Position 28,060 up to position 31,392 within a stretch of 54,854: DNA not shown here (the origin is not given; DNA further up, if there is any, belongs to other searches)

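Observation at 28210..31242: Single polypeptide fusing a HAS/NodC-type processive GT2 synthase to LysM and a mannuronan-C5-epimerase-type beta-helix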

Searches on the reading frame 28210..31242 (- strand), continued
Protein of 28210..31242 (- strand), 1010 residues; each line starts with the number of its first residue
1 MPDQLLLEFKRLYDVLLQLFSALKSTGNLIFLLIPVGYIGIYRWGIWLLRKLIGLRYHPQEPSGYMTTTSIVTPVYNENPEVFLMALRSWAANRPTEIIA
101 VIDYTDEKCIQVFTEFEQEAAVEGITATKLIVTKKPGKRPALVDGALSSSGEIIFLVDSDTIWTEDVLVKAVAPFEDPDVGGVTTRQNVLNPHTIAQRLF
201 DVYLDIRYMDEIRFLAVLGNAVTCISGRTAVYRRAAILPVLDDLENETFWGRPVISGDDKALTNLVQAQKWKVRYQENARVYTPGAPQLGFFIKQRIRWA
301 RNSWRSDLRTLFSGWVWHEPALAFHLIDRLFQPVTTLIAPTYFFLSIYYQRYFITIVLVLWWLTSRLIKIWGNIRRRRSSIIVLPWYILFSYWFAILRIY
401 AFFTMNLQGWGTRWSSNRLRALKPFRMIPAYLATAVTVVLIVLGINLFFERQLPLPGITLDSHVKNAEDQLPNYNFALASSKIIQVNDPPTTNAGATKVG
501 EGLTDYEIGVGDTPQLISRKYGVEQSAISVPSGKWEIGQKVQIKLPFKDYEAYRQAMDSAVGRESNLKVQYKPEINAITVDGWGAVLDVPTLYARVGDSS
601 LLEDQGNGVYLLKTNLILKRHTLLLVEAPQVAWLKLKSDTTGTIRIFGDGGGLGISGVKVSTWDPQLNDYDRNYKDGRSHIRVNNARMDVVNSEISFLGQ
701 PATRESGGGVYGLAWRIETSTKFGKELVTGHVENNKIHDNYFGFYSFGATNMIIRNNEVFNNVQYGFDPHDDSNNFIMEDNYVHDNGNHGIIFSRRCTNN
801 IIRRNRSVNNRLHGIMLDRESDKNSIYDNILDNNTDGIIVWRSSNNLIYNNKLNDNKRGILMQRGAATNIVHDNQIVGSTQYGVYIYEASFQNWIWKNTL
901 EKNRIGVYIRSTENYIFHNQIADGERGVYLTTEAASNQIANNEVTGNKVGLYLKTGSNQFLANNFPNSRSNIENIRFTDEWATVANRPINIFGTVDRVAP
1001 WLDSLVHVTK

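Call 70: find_encoding_contigs(protein=P0246, flank=7000, max_places=1)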
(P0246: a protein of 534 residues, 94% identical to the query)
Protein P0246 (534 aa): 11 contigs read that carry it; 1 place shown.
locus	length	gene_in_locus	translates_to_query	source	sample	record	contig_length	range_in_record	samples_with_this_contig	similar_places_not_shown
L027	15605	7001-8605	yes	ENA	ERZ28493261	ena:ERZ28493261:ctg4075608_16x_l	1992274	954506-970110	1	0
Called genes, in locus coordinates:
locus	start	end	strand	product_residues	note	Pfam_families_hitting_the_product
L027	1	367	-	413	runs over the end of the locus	PF17853:GGDEF_2, PF13556:HTH_30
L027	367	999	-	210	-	PF00440:TetR_N (weak)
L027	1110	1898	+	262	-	PF00106:adh_short, PF08659:KR (weak), PF13561:adh_short_C2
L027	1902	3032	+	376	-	PF03435:Sacchrp_dh_NADP, PF05368:NmrA (weak), PF19362:DUF5938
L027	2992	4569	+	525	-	PF00501:AMP-binding, PF13193:AMP-binding_C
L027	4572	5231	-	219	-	PF01814:Hemerythrin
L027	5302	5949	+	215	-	PF01209:Ubie_methyltran, PF13489:Methyltransf_23, PF13847:Methyltransf_31, PF08241:Methyltransf_11, PF08242:Methyltransf_12, PF13649:Methyltransf_25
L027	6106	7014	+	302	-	PF02558:ApbA (weak), PF03721:UDPG_MGDP_dh_N, PF00984:UDPG_MGDP_dh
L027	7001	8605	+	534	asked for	PF13506:Glyco_transf_21 (weak), PF13641:Glyco_tranf_2_3, PF00535:Glycos_transf_2, PF13632:Glyco_trans_2_3, PF01476:LysM (weak)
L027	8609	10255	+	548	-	PF13229:Beta_helix, PF05048:NosD, PF13229:Beta_helix (weak), PF05048:NosD (weak)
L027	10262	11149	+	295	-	PF08787:Alginate_lyase2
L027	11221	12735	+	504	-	PF08787:Alginate_lyase2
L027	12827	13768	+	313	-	PF08787:Alginate_lyase2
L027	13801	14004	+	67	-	PF04324:Fer2_BFD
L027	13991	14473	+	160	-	PF00210:Ferritin, PF02915:Rubrerythrin (faint)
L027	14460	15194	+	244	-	PF23023:Anti-Pycsar_Apyc1 (weak), PF00753:Lactamase_B, PF12706:Lactamase_B_2 (weak)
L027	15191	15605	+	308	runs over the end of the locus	PF02517:Rce1-like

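Call 77: search_protein_families(library=ncbifam, proteins=[L013:9896-11014:+, L013:11011-13002:+], max_evalue=0.00001)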
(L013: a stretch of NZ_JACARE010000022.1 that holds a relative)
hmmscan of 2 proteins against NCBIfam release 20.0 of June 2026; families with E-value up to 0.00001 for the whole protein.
L013:9896-11014:+ (372 aa): 18 families
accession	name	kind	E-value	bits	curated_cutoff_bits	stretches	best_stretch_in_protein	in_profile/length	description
NF007986.1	PRK10714.1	equivalog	9.5e-165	547.2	529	1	33-344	4-315/316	undecaprenyl-phosphate 4-deoxy-4-formamido-L-arabinose transferase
NF047588.1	GlcsyltransPgfSStrep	equivalog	6.7e-51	173.3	500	1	37-339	3-304/308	glycosyltransferase PgfS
TIGR04182.1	glyco_TIGR04182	equivalog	3.4e-15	56.2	325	1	37-325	2-285/293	S-layer glycoprotein N-glycosyltransferase AglJ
NF041875.1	EPS_EpsD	equivalog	4.8e-15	55.8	370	1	37-152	1-112/325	exopolysaccharide biosynthesis glycosyltransferase EpsD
TIGR03937.1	PgaC_IcaA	equivalog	4.9e-15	55.4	422.3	1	34-131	44-137/407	poly-beta-1,6-N-acetyl-D-glucosamine synthase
NF007482.0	PRK10073.1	equivalog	1.8e-12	46.9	423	1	36-147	7-113/334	glycosyltransferase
TIGR04283.1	glyco_like_mftF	equivalog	2.8e-12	46.7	182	1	37-176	1-130/221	TIGR04283 family arsenosugar biosynthesis glycosyltransferase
TIGR03965.1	mycofact_glyco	equivalog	1.7e-11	43.6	280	1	34-134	73-169/467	mycofactocin biosynthesis glycosyltransferase MftF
NF058614.1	PPMAGASynPpgS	equivalog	3.2e-11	43.1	370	1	37-201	2-165/226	polyprenyl-phospho-N-acetylgalactosaminyl synthase PpgS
NF041391.1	DPhHxTase_Halo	equivalog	6.2e-10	38.4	375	1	43-241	3-194/213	dolichyl-phosphate hexose transferase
TIGR04242.1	nodulat_NodC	equivalog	1.2e-09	37.6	550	1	30-173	43-184/395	chitooligosaccharide synthase NodC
NF010496.0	PRK13915.1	equivalog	1.5e-09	37.4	262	1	36-137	32-134/307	glucosyl-3-phosphoglycerate synthase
NF047683.1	TeichurnBiosyTuaG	equivalog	8.8e-09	35.4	400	1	36-139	7-106/252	teichuronic acid biosynthesis protein TuaG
NF038302.1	EPS_HpsE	equivalog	2.2e-07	30.1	300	1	37-129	3-96/307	hormogonium polysaccharide biosynthesis glycosyltransferase HpsE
TIGR03111.1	glyc2_xrt_Gpos1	hypoth_equivalog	1e-06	27.9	363.95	1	36-143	50-155/439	TIGR03111 family XrtG-associated glycosyltransferase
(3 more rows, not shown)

L013:11011-13002:+ (663 aa): 12 families
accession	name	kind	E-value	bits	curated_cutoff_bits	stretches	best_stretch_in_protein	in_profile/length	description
NF005998.1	PRK08125.1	equivalog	0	1209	777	1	4-651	2-649/649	bifunctional UDP-4-amino-4-deoxy-L-arabinose formyltransferase/UDP-glucuronic acid oxidase ArnA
NF008872.0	PRK11908.1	equivalog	1.2e-146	488.3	294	1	320-654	3-338/349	bifunctional UDP-4-keto-pentose/UDP-xylose synthase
NF005414.0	PRK06988.1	equivalog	6e-104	347.4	316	1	1-277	1-280/311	formyltransferase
TIGR00460.1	fmt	equivalog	8.7e-53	179.5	201.5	1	8-277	6-282/315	methionyl-tRNA formyltransferase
TIGR04180.1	EDH_00030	hypoth_equivalog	1.9e-17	63.3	475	1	321-585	1-254/297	NAD-dependent 4,6-dehydratase LegB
TIGR00639.1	PurN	equivalog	1e-15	57.8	150.1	1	70-186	72-188/192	phosphoribosylglycinamide formyltransferase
TIGR02197.1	heptose_epim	equivalog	1.3e-14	54.1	274.6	1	321-570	1-244/316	ADP-glyceromanno-heptose 6-epimerase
TIGR01179.1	galE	equivalog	1.6e-13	50.2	262.3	1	320-518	1-196/332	UDP-glucose 4-epimerase GalE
TIGR01181.1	dTDP_gluc_dehyt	equivalog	1.3e-11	44.2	365.1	1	321-654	2-314/321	dTDP-glucose 4,6-dehydratase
NF005755.0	PRK07579.1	equivalog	9.4e-10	38.7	238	1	79-228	67-215/245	dTDP-4-amino-4,6-dideoxyglucose formyltransferase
NF004684.0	PRK06027.1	subfamily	6e-08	32.7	223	1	70-181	158-269/286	formyltetrahydrofolate deformylase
TIGR00655.1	PurU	equivalog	1.2e-06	28.4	285.95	1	70-180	153-263/280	formyltetrahydrofolate deformylase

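Call 83: search_protein_families(library=pfam, proteins=[L006:7954-8853:+, L006:8846-9532:+, L006:9941-11191:+, L006:11203-12573:+, L006:12536-14221:+, L006:14570-15583:+], max_evalue=0.001)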
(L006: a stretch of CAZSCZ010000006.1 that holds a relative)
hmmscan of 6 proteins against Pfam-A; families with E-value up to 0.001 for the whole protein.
L006:7954-8853:+ (299 aa): 1 family
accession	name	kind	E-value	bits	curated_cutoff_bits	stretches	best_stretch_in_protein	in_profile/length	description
PF01975.23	SurE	-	1.2e-60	205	22.1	1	51-233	1-188/189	Survival protein SurE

L006:8846-9532:+ (228 aa): 19 families
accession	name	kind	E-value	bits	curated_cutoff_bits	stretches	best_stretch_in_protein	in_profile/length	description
PF07719.23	TPR_2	-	1.1e-27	94.3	27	2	104-136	2-34/34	Tetratricopeptide repeat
PF00515.34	TPR_1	-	1.3e-25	88.6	27.8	2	104-136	2-34/34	Tetratricopeptide repeat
PF13181.12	TPR_8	-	1.1e-21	75.6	25.7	2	104-135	2-33/34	Tetratricopeptide repeat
PF13424.12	TPR_12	-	1.5e-17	63.9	30.1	2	137-203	3-76/77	Tetratricopeptide repeat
PF13414.12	TPR_11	-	6.3e-16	58.2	26.8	1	120-148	11-39/42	TPR repeat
PF14559.12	TPR_19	-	9.3e-15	55.2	25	0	81-140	3-62/68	Tetratricopeptide repeat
PF13432.12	TPR_16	-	1e-14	55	32.7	1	108-172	2-65/65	Tetratricopeptide repeat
PF13371.12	TPR_9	-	7.4e-14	52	35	1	75-140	1-66/73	Tetratricopeptide repeat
PF13431.12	TPR_17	-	1.5e-13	50.3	24.4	0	91-123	1-33/34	Tetratricopeptide repeat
PF13428.12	TPR_14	-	6.3e-13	48.5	23.5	0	105-144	3-42/44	Tetratricopeptide repeat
PF12895.13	ANAPC3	-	2.2e-11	44.3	27.2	1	90-165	10-79/82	Anaphase-promoting complex, cyclosome, subunit 3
PF13176.12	TPR_7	-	1.1e-09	38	27.9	0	105-134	1-30/36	Tetratricopeptide repeat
PF23914.1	TPR_CcmH_CycH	-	1.6e-09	38.2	42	1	96-207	43-156/158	Cytochrome c-type biogenesis protein H TPR domain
PF25063.1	ARM_TT21_C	-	3.1e-09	37.5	35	1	18-173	37-199/209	Tetratricopeptide repeat protein 21 C-terminal ARM domain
PF13174.12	TPR_6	-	2.6e-08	34.4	26.3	0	36-61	4-29/33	Tetratricopeptide repeat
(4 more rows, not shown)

L006:9941-11191:+ (416 aa): 5 families
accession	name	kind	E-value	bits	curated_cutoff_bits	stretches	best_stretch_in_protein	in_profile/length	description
PF13641.12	Glyco_tranf_2_3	-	2.1e-20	74.2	27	1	48-273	3-229/230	Glycosyltransferase like family 2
PF00535.33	Glycos_transf_2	-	3.1e-19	70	23.3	1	49-207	1-162/168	Glycosyl transferase family 2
PF03142.21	Chitin_synth_2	-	1.5e-15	57.3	27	1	114-404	193-503/527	Chitin synthase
PF13506.12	Glyco_transf_21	-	2.1e-15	57.1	21.7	1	117-273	25-174/174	Glycosyl transferase family 21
PF13632.12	Glyco_trans_2_3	-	7.1e-15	55.8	27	1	125-305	1-178/198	Glycosyl transferase family group 2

L006:11203-12573:+ (456 aa): 6 families
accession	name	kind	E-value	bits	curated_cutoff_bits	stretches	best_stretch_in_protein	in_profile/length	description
PF13570.13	Beta-prop_ACSF4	-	4e-18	66.3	133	2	231-382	156-299/329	Beta-alanine-activating enzyme, beta-propeller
PF25292.1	Beta-prop_CGLA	-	9.1e-12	45.5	26.8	0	268-312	47-91/316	Lambda-carrageenase beta-propeller domain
PF13360.13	PQQ_2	-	4.6e-11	43.3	27.6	1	230-418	3-181/233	Outer membrane protein assembly factor BamB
PF14783.12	BBS2_Mid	-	8.4e-06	26.3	27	0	299-369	41-107/108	Ciliary BBSome complex subunit 2, middle region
PF13517.12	FG-GAP_3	-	2.1e-05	25.5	26.9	0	349-411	1-61/61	FG-GAP-like repeat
PF25293.1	Beta-prop_EMC1_N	-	5e-05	23.5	34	0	232-383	43-195/219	EMC1 N-terminal beta-propeller domain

L006:12536-14221:+ (561 aa): 1 family
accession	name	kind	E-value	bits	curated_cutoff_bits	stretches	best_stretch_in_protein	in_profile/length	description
PF07228.17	SpoIIE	-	1.2e-05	25.8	25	1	402-557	40-190/192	Stage II sporulation protein E (SpoIIE)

L006:14570-15583:+ (337 aa): 3 families
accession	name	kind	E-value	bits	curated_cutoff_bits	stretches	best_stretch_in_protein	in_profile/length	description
PF21621.3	MPI_cupin_dom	-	7e-15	55.2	27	1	260-331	5-75/79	Mannose-6-phosphate isomerase, cupin domain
PF20511.4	PMI_typeI_cat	-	7.5e-15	55.7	22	1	16-124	2-123/143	Phosphomannose isomerase type I, catalytic domain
PF07883.17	Cupin_2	-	1.2e-06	28.5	27.2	0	173-191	37-55/70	Cupin domain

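Call 92: search_protein_families(library=pfam, proteins=[L003:12623-16519:-, L003:16774-20715:-, L003:8015-9457:-, L003:7399-8262:-, L003:6092-7402:-], max_evalue=0.0001)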
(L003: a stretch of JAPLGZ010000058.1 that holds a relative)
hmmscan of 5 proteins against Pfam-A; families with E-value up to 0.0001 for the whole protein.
L003:12623-16519:- (1298 aa): 2 families
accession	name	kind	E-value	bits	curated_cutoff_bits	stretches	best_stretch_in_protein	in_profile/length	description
PF13229.12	Beta_helix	-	5.8e-66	221.4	25.9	6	202-342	7-149/158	Right handed beta helix region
PF05048.19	NosD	-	3.9e-50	170.7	23.6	6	962-1090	48-173/212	Periplasmic copper-binding protein (NosD)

L003:16774-20715:- (1313 aa): 3 families
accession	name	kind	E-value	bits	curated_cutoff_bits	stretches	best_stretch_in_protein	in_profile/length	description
PF13229.12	Beta_helix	-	7.7e-69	230.8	25.9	6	948-1071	31-157/158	Right handed beta helix region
PF05048.19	NosD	-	4.7e-48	163.9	23.6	6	207-367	28-175/212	Periplasmic copper-binding protein (NosD)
PF17936.7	Big_6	-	9.9e-10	39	27.6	1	1174-1241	11-75/83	Bacterial Ig domain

L003:8015-9457:- (480 aa): 4 families
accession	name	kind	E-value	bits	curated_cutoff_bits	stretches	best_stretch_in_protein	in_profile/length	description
PF16317.11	Glyco_hydro_99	-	8.9e-27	94.5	33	1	78-316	64-307/341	Glycosyl hydrolase family 99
PF03659.20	Glyco_hydro_71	-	3.2e-12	46.4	34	1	88-317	19-242/375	Glycosyl hydrolase family 71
PF14307.12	Glyco_tran_WbsX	-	4.5e-09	36.7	25.1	1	242-325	259-348/350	Glycosyltransferase WbsX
PF08239.17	SH3_3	-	1.1e-08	35.5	27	1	377-425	3-50/54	Bacterial SH3 domain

L003:7399-8262:- (287 aa): 1 family
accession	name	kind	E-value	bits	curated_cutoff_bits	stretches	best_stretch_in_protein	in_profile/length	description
PF00156.33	Pribosyltran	-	1.6e-26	92.9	26.3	1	121-262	14-157/158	Phosphoribosyl transferase domain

L003:6092-7402:- (436 aa): 4 families
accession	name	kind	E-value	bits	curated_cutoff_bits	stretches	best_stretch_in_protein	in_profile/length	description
PF01551.29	Peptidase_M23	-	1e-27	96.6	28.7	1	331-425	2-96/96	Peptidase family M23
PF01476.26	LysM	-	3.2e-23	81.9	20.9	1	50-93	1-43/43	LysM domain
PF23446.1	LysM1_NFP_LYK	-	3.9e-05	24.9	36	0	56-94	16-55/60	NFP/LYK LysM1 domain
PF23473.1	LysM3_LYK4_5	-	9e-05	22.9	29.3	0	49-79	4-34/48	LYK4/5 LysM3 domain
